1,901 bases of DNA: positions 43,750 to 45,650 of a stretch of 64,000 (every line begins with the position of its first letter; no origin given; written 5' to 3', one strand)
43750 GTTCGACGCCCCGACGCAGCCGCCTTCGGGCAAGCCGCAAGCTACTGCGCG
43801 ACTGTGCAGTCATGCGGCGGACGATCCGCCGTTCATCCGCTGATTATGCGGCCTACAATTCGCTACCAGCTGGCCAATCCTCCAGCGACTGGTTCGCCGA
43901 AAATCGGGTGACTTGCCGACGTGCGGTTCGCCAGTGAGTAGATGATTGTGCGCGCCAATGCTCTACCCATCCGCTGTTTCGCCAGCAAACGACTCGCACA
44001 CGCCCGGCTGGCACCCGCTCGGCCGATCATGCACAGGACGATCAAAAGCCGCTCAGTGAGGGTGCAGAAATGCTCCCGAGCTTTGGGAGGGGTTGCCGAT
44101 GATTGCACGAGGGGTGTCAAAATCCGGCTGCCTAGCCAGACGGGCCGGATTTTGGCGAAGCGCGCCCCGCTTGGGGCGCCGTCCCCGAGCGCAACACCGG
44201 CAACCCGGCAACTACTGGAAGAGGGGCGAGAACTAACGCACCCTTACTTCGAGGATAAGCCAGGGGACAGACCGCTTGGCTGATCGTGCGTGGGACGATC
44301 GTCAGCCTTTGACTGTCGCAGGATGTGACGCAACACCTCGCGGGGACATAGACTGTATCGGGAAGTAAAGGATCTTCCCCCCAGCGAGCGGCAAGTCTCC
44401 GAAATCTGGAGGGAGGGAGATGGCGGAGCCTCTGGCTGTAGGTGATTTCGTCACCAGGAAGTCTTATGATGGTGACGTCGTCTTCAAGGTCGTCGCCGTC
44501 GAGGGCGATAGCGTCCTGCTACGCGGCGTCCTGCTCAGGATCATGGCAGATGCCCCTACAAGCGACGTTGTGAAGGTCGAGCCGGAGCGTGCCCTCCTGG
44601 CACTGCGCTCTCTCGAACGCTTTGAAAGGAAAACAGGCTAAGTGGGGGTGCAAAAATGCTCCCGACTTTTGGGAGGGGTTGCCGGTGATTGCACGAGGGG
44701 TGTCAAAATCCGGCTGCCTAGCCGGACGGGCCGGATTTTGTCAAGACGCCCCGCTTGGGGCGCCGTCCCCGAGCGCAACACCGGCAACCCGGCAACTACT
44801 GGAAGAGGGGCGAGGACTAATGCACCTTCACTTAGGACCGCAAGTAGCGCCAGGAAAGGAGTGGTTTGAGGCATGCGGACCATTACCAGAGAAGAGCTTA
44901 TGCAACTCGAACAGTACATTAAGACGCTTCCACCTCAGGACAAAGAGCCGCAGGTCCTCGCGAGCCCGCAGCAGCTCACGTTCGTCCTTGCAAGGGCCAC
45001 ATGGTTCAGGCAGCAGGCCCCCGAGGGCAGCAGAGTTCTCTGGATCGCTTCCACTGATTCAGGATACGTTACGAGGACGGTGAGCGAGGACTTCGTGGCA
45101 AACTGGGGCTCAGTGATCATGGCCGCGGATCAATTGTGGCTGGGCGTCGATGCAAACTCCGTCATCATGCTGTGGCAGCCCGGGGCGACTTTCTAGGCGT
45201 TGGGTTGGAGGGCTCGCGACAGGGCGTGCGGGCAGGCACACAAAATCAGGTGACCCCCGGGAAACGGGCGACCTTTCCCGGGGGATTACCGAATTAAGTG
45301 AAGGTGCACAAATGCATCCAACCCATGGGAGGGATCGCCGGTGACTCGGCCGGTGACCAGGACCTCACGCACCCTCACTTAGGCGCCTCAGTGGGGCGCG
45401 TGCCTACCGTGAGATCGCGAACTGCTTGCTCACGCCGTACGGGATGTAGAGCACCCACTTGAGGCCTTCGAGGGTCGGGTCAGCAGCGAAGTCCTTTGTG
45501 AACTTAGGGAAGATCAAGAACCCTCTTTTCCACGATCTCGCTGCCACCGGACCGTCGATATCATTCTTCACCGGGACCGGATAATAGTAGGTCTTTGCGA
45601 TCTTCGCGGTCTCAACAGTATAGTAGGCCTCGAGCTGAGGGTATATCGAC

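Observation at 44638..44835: Conserved nested-hairpin core inside the repeat suggests a structured RNA module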

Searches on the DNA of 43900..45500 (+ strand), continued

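Call 60: search_with_rna_model(model_id=R1, sources=[L098, L099, L100, L101, L102, L103, L104, L105, L106, L107, L108, L109, L110, L111, L112, L113, L114, L115, L116, L117, L118, L119, L120, L121, L122, L123, L124, L125, L126, L127, L128, L129, L130, L131, L132, L133, L134, L135, L136, L137, L138, L139, L140, L141, L142, L143, L144, L145, L146, L147, L148, L149, L150, L151, L152, L153, L154, L155, L156, L157, L158, L159, L160, L161, L162, L163, L164, L165, L166, L167, L168, L169, L170, L171, L172, L173, L174, L175, L176, L177], max_evalue=0.001)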
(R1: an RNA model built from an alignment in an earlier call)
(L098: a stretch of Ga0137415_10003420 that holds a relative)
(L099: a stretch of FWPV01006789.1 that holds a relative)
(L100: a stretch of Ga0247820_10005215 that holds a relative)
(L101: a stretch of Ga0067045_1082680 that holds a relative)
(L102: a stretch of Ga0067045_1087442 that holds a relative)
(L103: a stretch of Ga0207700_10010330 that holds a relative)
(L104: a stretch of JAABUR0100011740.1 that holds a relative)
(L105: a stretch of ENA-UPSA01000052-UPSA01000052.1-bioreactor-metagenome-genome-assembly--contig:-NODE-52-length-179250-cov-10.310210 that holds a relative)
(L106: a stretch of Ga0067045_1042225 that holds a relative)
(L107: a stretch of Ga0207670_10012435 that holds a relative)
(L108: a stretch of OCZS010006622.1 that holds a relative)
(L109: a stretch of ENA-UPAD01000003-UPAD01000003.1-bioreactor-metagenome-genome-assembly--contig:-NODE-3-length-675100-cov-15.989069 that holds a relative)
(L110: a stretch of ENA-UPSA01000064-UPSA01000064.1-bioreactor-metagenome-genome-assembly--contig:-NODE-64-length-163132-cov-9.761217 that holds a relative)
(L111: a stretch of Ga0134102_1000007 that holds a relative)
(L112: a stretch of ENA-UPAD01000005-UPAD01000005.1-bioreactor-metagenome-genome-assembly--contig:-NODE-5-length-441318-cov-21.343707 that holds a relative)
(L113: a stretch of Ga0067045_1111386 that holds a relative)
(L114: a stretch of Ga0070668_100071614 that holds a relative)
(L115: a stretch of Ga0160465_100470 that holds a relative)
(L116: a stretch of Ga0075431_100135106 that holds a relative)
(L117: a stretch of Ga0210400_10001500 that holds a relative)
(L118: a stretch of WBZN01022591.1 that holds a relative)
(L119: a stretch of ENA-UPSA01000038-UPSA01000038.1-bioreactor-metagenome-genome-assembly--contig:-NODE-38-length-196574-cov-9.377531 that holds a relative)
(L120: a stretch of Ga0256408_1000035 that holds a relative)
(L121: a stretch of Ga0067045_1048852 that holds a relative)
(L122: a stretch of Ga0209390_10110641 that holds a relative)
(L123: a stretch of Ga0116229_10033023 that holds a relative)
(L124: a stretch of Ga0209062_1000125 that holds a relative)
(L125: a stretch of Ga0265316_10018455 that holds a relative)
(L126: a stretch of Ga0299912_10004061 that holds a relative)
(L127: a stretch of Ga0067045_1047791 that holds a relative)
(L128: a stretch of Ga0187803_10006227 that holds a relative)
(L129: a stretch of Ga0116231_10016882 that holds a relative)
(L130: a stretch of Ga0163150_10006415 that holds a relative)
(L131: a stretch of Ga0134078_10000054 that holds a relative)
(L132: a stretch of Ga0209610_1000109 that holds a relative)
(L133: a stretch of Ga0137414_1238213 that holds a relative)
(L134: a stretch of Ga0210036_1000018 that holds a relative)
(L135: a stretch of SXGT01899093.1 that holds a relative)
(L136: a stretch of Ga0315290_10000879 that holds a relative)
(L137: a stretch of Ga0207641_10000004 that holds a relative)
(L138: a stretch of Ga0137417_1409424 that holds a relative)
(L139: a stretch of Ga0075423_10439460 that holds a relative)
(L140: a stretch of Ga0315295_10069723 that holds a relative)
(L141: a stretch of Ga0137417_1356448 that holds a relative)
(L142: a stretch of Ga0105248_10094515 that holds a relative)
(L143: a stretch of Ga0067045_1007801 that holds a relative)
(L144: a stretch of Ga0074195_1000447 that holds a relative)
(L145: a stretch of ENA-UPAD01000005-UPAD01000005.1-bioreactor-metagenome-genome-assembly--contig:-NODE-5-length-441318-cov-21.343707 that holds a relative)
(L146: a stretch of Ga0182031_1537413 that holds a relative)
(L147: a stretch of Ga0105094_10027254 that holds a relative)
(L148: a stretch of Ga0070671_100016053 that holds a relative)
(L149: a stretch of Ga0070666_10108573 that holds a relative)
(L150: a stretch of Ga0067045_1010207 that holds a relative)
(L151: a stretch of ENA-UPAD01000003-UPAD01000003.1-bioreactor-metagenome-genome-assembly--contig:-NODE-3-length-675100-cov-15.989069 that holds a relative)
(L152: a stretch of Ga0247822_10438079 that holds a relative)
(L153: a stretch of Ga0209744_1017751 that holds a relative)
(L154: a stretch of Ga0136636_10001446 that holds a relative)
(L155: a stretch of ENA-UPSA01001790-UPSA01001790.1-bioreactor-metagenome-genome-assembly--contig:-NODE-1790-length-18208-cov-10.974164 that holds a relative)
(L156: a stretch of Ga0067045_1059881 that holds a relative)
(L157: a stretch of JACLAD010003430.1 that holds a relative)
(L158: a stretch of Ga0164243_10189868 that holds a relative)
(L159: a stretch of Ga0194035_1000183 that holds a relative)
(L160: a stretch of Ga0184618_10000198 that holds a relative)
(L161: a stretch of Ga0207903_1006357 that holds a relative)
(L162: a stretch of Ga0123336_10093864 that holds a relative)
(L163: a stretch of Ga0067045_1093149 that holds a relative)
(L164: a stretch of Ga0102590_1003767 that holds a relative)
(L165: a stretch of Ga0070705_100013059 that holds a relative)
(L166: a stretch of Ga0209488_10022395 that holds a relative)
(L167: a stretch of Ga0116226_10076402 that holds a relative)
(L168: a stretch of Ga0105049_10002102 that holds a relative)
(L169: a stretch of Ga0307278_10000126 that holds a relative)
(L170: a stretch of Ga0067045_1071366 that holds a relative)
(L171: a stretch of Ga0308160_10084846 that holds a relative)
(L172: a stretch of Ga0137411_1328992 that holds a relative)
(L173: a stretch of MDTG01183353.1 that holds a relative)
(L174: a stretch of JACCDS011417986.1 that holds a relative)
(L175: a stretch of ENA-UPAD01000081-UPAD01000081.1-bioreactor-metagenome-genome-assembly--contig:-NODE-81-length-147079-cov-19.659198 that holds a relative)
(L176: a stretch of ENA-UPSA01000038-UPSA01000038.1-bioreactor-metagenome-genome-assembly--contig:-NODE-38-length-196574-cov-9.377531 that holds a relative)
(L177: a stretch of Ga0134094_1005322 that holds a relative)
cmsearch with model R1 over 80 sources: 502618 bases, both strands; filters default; matches with E-value up to 0.001: 40.
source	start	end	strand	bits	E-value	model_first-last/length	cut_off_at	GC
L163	294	413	-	128.9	4.3e-29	1-120/120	no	0.68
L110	1890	2005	+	87.3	1.2e-18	1-120/120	no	0.75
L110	3316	3439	+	83.3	1.1e-17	1-120/120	no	0.69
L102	1188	1306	+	76.4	5.8e-16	1-120/120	no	0.67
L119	4015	4129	-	76.2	6.6e-16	1-120/120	no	0.67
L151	4493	4607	+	76.2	6.6e-16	1-120/120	no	0.67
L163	750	865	-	74.1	2.2e-15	1-120/120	no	0.68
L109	946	1061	-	65.3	3.7e-13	1-120/120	no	0.65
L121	1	114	-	65.1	4e-13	1-117/120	3'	0.68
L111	817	932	+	64.9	4.5e-13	1-120/120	no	0.69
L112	1789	1904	+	63.8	8.7e-13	1-120/120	no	0.68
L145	6445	6560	+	63.5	9.9e-13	1-120/120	no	0.68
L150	836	950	+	61.9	2.6e-12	1-120/120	no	0.67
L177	1144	1259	-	60.2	6.9e-12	1-120/120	no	0.7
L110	1300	1415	+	57.2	3.8e-11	1-120/120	no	0.71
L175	2323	2438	+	57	4.3e-11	1-120/120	no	0.67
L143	3908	4024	+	56.8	4.8e-11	1-120/120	no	0.72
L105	10145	10260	+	56.6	5.5e-11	1-120/120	no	0.66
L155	1127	1242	+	52.1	7.3e-10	1-120/120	no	0.66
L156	1894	2009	+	48.5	5.7e-09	1-120/120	no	0.66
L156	344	456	+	47.8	8.7e-09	1-120/120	no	0.69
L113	394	508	+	46.5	1.8e-08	1-120/120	no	0.7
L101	1413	1528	+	46.1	2.3e-08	1-120/120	no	0.66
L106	4070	4185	+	45.4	3.3e-08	1-120/120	no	0.67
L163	918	1033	-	45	4.2e-08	1-120/120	no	0.66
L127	2214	2329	-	44.5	5.8e-08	1-120/120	no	0.67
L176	4543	4672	+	44.3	6.2e-08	1-120/120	no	0.66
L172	2444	2574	-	43.4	1.1e-07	1-120/120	no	0.61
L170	1587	1701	+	39.9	8.1e-07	1-120/120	no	0.69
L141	2707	2831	+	37.4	3.4e-06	1-120/120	no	0.7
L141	2707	2831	-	37.4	3.5e-06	1-120/120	no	0.7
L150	836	950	-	34.3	2.1e-05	1-120/120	no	0.67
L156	344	456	-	34.2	2.2e-05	1-120/120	no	0.69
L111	817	932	-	31.3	0.00011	1-120/120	no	0.69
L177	1144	1259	+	31.1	0.00013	1-120/120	no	0.7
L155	1127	1242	-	30.8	0.00016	1-120/120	no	0.66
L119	4015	4129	+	29.3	0.00036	1-120/120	no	0.67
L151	4493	4607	-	29.3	0.00036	1-120/120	no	0.67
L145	6445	6560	-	28.7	0.00052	1-120/120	no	0.68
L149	1710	1835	-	27.8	0.00084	1-120/120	no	0.68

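Call 61: search_with_rna_model(model_id=R1, sources=[window, L056, L035, L015, L024, L025, L008, L081, L032, L053, L011, L068, L070, L059, L050, L052, L051, L083, L010, L047, L080, L075, L005, L086, L037, L088, L078, L072, L004, L034, L073, L066, L021, L062, L163, L110, L102, L119, L151, L109, L121, L111, L112, L145, L150, L177, L175, L143, L105, L155, L156, L113, L101, L106, L127, L176, L172, L170], max_evalue=0.000002, make_alignment=true)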
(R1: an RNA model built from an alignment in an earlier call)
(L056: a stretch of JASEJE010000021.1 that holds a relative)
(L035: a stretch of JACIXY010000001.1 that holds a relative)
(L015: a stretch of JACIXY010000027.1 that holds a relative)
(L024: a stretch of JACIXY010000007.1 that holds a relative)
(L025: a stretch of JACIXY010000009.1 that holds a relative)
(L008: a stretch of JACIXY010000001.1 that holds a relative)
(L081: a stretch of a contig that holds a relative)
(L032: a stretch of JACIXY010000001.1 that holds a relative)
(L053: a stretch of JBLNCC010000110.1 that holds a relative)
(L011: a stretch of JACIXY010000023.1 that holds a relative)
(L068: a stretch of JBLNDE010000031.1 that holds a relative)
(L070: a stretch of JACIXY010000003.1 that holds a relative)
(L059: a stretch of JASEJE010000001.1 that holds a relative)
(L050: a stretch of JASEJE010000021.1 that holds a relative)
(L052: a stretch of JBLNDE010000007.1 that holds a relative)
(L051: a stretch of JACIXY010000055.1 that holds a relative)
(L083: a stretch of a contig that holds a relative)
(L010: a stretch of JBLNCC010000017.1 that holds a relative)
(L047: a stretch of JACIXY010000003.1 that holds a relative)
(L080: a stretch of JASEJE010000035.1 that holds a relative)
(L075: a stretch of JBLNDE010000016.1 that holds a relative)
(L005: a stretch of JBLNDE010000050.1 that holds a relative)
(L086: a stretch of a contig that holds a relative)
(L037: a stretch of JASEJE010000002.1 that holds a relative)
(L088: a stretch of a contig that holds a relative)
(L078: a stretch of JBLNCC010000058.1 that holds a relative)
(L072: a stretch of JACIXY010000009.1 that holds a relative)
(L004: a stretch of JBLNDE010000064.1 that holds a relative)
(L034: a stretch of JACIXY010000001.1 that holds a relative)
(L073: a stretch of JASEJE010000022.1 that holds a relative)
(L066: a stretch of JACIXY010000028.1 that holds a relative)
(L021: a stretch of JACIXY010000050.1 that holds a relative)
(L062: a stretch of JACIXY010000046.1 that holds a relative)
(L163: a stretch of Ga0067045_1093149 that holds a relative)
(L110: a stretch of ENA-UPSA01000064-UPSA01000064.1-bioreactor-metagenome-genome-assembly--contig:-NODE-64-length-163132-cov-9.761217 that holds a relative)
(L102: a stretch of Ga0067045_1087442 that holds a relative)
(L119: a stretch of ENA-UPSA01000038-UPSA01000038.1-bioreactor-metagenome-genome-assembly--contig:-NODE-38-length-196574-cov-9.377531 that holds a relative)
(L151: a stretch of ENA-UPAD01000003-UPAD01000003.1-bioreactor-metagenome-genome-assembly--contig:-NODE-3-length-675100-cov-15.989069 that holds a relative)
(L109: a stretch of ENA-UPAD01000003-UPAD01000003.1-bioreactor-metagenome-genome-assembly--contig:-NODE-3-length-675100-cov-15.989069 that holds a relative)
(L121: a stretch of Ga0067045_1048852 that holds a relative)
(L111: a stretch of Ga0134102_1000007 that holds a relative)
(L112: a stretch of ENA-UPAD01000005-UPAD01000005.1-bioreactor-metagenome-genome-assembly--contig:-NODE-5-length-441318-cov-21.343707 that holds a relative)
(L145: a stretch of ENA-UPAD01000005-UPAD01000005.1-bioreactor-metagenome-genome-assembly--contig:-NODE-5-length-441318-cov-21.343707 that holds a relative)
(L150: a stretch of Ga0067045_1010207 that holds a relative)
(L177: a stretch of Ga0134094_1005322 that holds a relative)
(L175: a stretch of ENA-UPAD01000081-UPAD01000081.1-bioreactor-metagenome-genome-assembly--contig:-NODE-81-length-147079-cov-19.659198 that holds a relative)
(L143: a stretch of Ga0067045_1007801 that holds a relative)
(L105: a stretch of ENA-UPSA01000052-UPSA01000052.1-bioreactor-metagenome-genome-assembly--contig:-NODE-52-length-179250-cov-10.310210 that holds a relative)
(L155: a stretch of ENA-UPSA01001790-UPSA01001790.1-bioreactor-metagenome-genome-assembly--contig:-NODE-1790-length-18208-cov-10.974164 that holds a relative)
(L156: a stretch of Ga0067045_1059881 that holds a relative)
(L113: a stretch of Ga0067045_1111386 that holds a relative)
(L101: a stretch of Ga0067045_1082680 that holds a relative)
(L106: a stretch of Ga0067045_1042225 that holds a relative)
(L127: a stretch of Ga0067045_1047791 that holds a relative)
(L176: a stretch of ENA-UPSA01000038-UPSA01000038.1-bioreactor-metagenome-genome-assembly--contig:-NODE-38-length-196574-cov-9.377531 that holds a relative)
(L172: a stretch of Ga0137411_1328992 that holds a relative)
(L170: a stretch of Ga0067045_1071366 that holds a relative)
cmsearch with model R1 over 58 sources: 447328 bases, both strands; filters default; matches with E-value up to 0.000002: 75.
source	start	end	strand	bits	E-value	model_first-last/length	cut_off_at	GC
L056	1645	1764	+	151.2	1.1e-34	1-120/120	no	0.69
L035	4787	4906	-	150.2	1.8e-34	1-120/120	no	0.7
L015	6103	6222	+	147.6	8.5e-34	1-120/120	no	0.71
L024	3475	3594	-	146.9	1.3e-33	1-120/120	no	0.7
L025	3125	3245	-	143.9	6.9e-33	1-120/120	no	0.68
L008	6771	6891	-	141.9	2.2e-32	1-120/120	no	0.69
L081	6425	6542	-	141.3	3.1e-32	1-120/120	no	0.67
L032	3432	3549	+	139.6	8.4e-32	1-120/120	no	0.68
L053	7083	7202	-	138.6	1.4e-31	1-120/120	no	0.68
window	44088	44208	+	138.4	1.6e-31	1-120/120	no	0.69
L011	4266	4386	+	138.1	2e-31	1-120/120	no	0.7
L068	5896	6013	-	137.9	2.1e-31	1-120/120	no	0.69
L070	1415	1534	+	137.5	2.7e-31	1-120/120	no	0.66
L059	7412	7529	-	137.5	2.8e-31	1-120/120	no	0.69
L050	1483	1602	+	137.4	3e-31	1-120/120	no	0.71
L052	2377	2496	-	136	6.5e-31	1-120/120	no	0.67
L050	4288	4407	-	135.5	8.8e-31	1-120/120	no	0.7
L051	2958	3078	+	134.8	1.3e-30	1-120/120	no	0.73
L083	7359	7478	+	134.4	1.7e-30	1-120/120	no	0.68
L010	6668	6787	+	133.8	2.3e-30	1-120/120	no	0.68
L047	3065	3185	+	132.8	4e-30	1-120/120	no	0.69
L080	6392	6512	+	132.6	4.8e-30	1-120/120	no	0.68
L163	294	413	-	128.9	3.8e-29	1-120/120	no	0.68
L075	2019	2138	-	126.9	1.2e-28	1-120/120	no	0.71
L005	2151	2271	-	124.8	4.1e-28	1-120/120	no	0.67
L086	7047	7167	-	123.2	1e-27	1-120/120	no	0.66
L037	5252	5371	+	120.9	4e-27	1-120/120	no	0.68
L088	461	578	-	120.6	4.6e-27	1-120/120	no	0.66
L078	4570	4687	+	120.2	5.9e-27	1-120/120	no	0.69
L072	1564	1681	+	115.8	7.3e-26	1-120/120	no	0.65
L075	6064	6169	+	115.6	8.5e-26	1-106/120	3'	0.69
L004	153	273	+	115.6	8.5e-26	1-120/120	no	0.74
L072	398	517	-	111.6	8.2e-25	1-120/120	no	0.67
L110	1890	2005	+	87.3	1e-18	1-120/120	no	0.75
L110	3316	3439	+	83.3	9.8e-18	1-120/120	no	0.69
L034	1908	2032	+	80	6.6e-17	1-120/120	no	0.66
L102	1188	1306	+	76.4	5.2e-16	1-120/120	no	0.67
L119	4015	4129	-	76.2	5.9e-16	1-120/120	no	0.67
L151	4493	4607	+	76.2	5.9e-16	1-120/120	no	0.67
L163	750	865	-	74.1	2e-15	1-120/120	no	0.68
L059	5010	5131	+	73.4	3e-15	1-120/120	no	0.71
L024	7108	7226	-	69.8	2.4e-14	1-120/120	no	0.69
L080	210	325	-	68.2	6.1e-14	1-120/120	no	0.7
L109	946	1061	-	65.3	3.3e-13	1-120/120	no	0.65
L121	1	114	-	65.1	3.6e-13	1-117/120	3'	0.68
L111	817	932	+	64.9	4e-13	1-120/120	no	0.69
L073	3479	3595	+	64.1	6.4e-13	1-120/120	no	0.67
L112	1789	1904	+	63.8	7.7e-13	1-120/120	no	0.68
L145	6445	6560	+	63.5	8.8e-13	1-120/120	no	0.68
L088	7630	7745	+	62.6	1.6e-12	1-120/120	no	0.66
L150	836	950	+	61.9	2.3e-12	1-120/120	no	0.67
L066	1440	1554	-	61.4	3e-12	1-120/120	no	0.68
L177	1144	1259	-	60.2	6.1e-12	1-120/120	no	0.7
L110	1300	1415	+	57.2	3.4e-11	1-120/120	no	0.71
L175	2323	2438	+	57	3.9e-11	1-120/120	no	0.67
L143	3908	4024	+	56.8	4.3e-11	1-120/120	no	0.72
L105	10145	10260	+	56.6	4.9e-11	1-120/120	no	0.66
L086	6697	6813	-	56.5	4.9e-11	1-120/120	no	0.69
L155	1127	1242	+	52.1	6.5e-10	1-120/120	no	0.66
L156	1894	2009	+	48.5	5.1e-09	1-120/120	no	0.66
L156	344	456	+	47.8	7.8e-09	1-120/120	no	0.69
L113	394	508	+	46.5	1.6e-08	1-120/120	no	0.7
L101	1413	1528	+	46.1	2.1e-08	1-120/120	no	0.66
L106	4070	4185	+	45.4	3e-08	1-120/120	no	0.67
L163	918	1033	-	45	3.7e-08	1-120/120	no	0.66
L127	2214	2329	-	44.5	5.2e-08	1-120/120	no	0.67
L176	4543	4672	+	44.3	5.5e-08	1-120/120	no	0.66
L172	2444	2574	-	43.4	9.8e-08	1-120/120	no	0.61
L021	3340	3458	+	40.2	6e-07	1-120/120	no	0.69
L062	1444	1549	+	40.2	6.2e-07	1-120/120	no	0.65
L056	1437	1552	+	40.1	6.6e-07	1-120/120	no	0.7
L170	1587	1701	+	39.9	7.2e-07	1-120/120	no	0.69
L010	1549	1611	-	39.3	1e-06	31-94/120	no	0.7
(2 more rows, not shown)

Alignment A6: 75 matches aligned to the model, 193 columns, each read 5' to 3' on its own strand. Consensus structure (alignment columns), stored with it:
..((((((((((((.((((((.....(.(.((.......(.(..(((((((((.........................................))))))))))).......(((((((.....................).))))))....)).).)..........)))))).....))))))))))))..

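Call 72: search_with_rna_model(model_id=R1, sources=[L178, L179, L180, L181, L182, L183, L184, L185, L186, L187, L188, L189, L190, L191, L192, L193, L194, L195, L196, L197, L198, L199, L200, L201, L202, L203, L204, L205, L206, L207, L208, L209, L210, L211, L212, L213, L214, L215, L216, L217, L218, L220], max_evalue=0.00001)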
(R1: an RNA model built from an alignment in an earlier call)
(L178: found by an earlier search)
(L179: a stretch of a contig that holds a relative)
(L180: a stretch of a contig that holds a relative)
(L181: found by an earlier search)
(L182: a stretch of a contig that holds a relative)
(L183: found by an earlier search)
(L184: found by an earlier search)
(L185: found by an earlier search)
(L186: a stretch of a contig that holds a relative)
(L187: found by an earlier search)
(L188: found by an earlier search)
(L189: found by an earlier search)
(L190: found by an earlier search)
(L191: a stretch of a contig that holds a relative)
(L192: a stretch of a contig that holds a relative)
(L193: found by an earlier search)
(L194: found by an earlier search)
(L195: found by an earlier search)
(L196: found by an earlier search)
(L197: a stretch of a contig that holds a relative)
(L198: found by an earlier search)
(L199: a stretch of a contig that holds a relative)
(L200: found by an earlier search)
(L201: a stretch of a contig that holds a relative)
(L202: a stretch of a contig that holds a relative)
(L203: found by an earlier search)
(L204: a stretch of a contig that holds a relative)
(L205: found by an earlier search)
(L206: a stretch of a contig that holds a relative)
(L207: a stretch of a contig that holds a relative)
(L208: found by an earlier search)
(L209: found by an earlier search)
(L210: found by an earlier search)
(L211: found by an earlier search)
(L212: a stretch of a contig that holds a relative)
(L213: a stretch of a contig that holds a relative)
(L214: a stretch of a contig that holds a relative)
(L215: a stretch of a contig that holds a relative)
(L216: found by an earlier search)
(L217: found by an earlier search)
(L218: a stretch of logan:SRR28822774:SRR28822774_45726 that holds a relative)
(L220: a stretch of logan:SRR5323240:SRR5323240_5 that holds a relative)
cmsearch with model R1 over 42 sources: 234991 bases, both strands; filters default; matches with E-value up to 0.00001: 23.
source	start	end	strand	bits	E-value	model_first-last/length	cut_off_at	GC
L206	241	358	-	126.3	9.3e-29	1-120/120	no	0.67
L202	2313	2432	+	123.5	4.7e-28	1-120/120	no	0.68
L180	628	743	-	87.3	5.4e-19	1-120/120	no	0.75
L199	3934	4049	+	81.4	1.6e-17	1-120/120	no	0.73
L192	5971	6086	+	68.4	2.8e-14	1-120/120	no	0.68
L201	3669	3784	-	68.4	2.8e-14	1-120/120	no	0.68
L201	2378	2493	-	68.2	3.2e-14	1-120/120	no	0.69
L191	8847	8962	+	67.9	3.8e-14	1-120/120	no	0.71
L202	5157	5272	+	67.1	5.9e-14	1-120/120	no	0.69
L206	2038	2153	-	65.5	1.5e-13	1-120/120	no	0.73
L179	7202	7317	+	64.9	2.1e-13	1-120/120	no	0.68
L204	835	950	-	63.5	4.8e-13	1-120/120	no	0.68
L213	7330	7445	+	63.5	4.8e-13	1-120/120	no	0.68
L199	3343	3458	+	57.9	1.2e-11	1-120/120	no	0.71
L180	1218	1333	-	57.2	1.8e-11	1-120/120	no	0.71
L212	1092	1207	-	56.6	2.6e-11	1-120/120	no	0.66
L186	1334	1448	+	47.5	4.8e-09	1-120/120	no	0.7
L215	1154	1268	+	45.9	1.2e-08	1-120/120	no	0.66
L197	1082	1197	-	44.4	2.8e-08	1-120/120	no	0.67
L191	5552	5671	-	41.3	1.6e-07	1-120/120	no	0.75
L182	2061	2176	-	38.4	8.8e-07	1-120/120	no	0.68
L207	2334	2445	+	38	1.1e-06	1-120/120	no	0.68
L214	1545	1677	+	35.1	5.9e-06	1-120/120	no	0.67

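Call 78: search_dna_similar(query=window:44638-44835:+, collection=plasmids, mode=distant, max_evalue=0.01, max_rows=10)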
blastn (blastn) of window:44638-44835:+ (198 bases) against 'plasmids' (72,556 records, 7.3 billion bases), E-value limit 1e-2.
No match.
